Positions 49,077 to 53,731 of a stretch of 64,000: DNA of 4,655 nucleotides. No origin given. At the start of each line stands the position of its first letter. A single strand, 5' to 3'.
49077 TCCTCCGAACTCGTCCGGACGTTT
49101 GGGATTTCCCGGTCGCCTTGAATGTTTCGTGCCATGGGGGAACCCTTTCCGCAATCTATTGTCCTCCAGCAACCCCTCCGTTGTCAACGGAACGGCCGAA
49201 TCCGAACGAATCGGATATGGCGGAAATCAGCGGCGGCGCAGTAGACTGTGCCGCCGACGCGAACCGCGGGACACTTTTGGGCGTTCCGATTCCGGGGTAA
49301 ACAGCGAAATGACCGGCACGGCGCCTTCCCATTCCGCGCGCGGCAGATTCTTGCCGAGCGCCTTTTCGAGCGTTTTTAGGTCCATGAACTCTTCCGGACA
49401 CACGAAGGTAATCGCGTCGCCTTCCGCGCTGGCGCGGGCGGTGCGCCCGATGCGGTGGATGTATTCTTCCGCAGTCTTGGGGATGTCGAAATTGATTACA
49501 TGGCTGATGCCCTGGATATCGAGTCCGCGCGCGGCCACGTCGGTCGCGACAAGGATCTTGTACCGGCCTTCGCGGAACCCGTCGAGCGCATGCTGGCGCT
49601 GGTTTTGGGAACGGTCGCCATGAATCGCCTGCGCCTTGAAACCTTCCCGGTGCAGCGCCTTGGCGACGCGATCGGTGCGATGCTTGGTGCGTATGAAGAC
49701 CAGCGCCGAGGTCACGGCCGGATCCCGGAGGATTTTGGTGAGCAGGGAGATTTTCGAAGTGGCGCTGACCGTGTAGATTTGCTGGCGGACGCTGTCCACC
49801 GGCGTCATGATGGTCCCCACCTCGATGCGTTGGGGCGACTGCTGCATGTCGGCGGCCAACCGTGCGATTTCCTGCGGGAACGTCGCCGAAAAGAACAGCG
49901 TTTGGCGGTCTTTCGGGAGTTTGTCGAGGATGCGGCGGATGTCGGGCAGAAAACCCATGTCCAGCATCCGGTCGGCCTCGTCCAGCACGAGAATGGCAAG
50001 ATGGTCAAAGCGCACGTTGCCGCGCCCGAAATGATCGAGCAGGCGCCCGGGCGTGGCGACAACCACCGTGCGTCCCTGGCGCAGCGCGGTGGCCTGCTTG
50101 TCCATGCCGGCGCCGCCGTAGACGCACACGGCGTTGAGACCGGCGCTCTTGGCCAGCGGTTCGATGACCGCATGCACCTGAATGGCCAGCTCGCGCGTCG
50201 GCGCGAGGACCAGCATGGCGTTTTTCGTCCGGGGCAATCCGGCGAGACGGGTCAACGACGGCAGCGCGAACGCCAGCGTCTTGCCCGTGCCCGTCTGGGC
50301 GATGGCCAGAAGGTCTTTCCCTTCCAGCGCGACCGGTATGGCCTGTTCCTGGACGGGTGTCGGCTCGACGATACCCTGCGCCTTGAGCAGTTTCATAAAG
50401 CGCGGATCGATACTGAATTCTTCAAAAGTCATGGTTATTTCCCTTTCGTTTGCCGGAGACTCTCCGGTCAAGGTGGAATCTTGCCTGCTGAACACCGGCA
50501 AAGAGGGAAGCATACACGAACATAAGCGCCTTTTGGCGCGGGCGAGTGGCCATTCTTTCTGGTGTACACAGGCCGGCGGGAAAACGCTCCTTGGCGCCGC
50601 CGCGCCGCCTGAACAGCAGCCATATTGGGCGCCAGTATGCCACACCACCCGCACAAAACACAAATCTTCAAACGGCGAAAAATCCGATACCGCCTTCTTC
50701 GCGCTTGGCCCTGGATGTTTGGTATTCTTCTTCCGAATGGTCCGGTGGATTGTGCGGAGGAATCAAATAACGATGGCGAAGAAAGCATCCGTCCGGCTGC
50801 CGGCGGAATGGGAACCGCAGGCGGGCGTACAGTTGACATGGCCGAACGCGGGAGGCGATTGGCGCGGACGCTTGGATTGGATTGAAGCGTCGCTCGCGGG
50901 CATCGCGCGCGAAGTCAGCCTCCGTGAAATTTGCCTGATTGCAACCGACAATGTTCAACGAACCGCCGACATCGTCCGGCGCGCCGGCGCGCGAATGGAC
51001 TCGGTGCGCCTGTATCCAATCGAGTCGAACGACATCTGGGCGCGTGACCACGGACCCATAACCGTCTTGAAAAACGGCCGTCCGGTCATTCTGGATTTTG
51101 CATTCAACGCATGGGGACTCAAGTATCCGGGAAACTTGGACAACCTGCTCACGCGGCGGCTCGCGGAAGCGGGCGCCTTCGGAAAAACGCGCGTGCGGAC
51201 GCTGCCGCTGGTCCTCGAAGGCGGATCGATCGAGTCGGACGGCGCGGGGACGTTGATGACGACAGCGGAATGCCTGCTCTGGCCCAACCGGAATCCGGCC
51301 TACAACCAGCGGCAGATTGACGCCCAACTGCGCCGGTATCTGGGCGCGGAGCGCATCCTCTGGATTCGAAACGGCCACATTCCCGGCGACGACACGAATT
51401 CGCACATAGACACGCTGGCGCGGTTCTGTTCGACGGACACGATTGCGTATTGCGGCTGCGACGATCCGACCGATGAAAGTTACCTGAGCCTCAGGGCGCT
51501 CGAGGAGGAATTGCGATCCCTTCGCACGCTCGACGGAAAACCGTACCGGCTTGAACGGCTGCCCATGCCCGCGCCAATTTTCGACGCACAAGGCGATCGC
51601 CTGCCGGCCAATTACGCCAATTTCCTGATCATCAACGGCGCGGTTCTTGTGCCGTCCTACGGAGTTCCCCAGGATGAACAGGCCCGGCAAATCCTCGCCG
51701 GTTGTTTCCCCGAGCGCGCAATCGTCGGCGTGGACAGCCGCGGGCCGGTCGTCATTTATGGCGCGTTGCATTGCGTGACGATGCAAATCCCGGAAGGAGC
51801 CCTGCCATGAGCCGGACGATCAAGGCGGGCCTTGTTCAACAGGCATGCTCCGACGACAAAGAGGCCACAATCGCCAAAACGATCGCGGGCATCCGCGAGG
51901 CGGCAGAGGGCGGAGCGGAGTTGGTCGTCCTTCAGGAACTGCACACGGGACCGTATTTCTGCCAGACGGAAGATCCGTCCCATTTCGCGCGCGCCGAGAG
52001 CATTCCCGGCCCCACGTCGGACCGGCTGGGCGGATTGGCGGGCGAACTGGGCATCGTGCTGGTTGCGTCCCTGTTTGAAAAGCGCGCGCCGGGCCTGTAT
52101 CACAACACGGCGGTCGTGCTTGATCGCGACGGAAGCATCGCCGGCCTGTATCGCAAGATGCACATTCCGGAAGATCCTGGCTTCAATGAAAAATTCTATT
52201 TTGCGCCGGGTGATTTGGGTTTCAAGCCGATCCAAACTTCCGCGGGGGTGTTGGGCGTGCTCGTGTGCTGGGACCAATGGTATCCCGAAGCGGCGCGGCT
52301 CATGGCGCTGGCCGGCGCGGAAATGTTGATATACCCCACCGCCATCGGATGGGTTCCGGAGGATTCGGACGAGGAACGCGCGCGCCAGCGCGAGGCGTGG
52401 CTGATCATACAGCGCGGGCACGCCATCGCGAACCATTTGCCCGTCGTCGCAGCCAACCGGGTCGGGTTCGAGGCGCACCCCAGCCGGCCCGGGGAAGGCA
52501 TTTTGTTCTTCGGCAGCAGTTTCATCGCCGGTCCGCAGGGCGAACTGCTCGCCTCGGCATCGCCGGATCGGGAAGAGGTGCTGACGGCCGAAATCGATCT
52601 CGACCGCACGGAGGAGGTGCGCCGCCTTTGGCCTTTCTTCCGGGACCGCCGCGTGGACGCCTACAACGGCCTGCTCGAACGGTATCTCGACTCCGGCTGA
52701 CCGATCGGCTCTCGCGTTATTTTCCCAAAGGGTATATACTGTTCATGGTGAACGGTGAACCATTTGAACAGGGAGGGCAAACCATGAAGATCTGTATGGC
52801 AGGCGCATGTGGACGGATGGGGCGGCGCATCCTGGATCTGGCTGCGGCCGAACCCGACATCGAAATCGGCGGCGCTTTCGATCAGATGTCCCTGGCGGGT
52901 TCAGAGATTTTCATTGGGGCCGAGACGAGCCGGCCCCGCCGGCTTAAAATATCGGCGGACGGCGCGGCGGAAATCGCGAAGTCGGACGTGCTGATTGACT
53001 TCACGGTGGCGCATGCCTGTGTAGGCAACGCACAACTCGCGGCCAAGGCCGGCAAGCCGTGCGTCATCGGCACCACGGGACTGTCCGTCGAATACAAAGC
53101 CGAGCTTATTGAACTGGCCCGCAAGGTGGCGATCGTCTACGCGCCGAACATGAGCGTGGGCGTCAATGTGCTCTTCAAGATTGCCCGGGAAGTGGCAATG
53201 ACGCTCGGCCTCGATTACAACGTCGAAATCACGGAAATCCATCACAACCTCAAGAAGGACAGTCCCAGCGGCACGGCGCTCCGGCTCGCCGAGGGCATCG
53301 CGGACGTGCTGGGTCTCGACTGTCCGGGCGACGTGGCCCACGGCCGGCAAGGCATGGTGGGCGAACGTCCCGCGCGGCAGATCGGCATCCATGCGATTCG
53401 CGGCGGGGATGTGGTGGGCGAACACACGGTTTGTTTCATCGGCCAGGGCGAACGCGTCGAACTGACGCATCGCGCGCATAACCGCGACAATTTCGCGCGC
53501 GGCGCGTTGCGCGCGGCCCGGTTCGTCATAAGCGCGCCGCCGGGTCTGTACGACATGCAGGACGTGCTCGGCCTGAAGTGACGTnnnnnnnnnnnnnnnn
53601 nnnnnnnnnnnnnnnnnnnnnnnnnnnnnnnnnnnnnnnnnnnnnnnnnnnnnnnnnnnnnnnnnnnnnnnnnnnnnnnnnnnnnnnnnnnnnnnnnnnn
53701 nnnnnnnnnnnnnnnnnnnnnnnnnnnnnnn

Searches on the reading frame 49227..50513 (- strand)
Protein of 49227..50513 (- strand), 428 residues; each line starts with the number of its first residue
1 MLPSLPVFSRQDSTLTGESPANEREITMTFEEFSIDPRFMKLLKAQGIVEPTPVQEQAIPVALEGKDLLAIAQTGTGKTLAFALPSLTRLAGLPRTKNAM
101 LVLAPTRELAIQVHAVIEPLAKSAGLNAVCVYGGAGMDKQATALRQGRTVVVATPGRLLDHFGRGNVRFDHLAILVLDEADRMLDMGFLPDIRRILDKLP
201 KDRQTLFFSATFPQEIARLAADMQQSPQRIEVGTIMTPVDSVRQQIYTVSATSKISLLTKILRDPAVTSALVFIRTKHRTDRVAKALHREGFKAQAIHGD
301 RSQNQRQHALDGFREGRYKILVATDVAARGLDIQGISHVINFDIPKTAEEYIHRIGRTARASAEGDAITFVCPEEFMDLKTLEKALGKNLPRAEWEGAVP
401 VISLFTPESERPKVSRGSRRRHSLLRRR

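Call 65: search_protein_families(library=pfam, proteins=[window:49227-50513:-], max_evalue=0.00001)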
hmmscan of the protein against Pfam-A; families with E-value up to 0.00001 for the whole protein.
window:49227-50513:- (428 aa): 3 families
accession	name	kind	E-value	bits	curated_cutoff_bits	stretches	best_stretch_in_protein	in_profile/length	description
PF00270.35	DEAD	-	2.2e-49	167.8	26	1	52-218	1-166/167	DEAD/DEAH box helicase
PF00271.37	Helicase_C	-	2e-33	115.4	23.5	1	254-361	2-109/110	Helicase conserved C-terminal domain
PF04851.21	ResIII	-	2.9e-07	31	22.5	1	50-213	3-163/164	Type III restriction enzyme, res subunit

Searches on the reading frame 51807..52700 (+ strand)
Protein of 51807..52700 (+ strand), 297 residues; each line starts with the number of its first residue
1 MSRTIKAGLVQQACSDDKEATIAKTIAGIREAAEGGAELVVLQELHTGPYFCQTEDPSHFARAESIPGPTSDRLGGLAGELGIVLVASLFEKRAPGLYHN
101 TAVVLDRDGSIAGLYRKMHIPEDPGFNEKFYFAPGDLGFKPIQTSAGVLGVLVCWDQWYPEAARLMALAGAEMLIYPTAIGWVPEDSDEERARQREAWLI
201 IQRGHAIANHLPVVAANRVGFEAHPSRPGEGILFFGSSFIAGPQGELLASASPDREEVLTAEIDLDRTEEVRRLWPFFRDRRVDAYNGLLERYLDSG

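Call 65: search_protein_families(library=pfam, proteins=[window:51807-52700:+], max_evalue=0.00001)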
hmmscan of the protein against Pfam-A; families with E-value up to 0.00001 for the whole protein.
window:51807-52700:+ (297 aa): 1 family
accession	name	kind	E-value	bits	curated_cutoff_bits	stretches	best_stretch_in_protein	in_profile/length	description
PF00795.27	CN_hydrolase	-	9.7e-65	218.9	23.2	1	6-273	1-256/256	Carbon-nitrogen hydrolase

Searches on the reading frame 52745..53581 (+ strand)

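Call 65: search_protein_families(library=pfam, proteins=[window:52745-53581:+], max_evalue=0.00001)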
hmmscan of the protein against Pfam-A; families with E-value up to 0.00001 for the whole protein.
window:52745-53581:+ (278 aa): 2 families
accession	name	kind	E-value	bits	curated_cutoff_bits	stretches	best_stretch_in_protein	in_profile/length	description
PF05173.19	DapB_C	-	3.4e-45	153.5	27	1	139-275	1-121/121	Dihydrodipicolinate reductase, C-terminus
PF01113.26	DapB_N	-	2.7e-29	102.2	25.6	1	14-136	1-124/124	Dihydrodipicolinate reductase, N-terminus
